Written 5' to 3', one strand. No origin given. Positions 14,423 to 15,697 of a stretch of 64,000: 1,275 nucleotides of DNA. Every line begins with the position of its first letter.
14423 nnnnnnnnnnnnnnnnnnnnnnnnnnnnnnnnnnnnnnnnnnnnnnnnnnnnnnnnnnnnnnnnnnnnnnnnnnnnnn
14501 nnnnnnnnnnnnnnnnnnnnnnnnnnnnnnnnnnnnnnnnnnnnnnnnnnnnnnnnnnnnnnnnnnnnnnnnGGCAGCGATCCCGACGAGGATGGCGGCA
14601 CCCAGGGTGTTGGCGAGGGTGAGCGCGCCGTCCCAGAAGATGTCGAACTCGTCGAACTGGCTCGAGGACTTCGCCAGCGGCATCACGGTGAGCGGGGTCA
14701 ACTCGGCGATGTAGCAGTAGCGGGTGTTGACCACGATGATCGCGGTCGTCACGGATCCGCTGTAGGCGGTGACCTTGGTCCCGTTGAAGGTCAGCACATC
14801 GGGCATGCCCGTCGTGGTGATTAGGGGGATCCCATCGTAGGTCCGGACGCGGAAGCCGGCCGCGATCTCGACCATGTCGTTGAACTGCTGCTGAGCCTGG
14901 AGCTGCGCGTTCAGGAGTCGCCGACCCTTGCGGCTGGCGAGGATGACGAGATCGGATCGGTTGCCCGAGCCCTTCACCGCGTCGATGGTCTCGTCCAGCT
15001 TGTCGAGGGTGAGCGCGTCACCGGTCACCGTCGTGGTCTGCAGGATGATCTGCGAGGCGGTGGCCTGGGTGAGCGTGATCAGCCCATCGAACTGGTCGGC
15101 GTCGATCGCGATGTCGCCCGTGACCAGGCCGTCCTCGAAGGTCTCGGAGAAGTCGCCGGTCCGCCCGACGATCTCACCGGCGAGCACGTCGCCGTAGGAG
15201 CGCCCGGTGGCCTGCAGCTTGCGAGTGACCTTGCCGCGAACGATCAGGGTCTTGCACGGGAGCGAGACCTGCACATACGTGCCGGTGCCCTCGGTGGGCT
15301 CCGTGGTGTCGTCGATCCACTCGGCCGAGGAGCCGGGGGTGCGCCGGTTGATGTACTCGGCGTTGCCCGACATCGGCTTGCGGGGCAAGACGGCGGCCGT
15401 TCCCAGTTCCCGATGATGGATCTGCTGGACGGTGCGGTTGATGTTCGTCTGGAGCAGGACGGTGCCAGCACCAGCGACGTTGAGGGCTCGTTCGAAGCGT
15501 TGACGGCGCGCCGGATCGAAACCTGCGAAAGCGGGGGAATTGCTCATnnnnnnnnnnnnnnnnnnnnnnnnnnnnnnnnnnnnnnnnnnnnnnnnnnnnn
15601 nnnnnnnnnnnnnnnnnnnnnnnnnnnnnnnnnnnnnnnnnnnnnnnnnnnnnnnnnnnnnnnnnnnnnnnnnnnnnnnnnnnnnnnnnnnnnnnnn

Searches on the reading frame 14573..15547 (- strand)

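Call 24: search_protein_families(library=phrogs, proteins=[window:14573-15547:-], max_evalue=0.00001)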
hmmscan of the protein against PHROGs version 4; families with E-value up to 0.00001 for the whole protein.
window:14573-15547:- (325 aa): 2 families
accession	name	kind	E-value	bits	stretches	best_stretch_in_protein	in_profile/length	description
phrog_212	-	head and packaging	3.4e-20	73.6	1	54-273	38-235/301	major head protein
phrog_25898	-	head and packaging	3.1e-08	34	1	147-297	234-368/394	major head protein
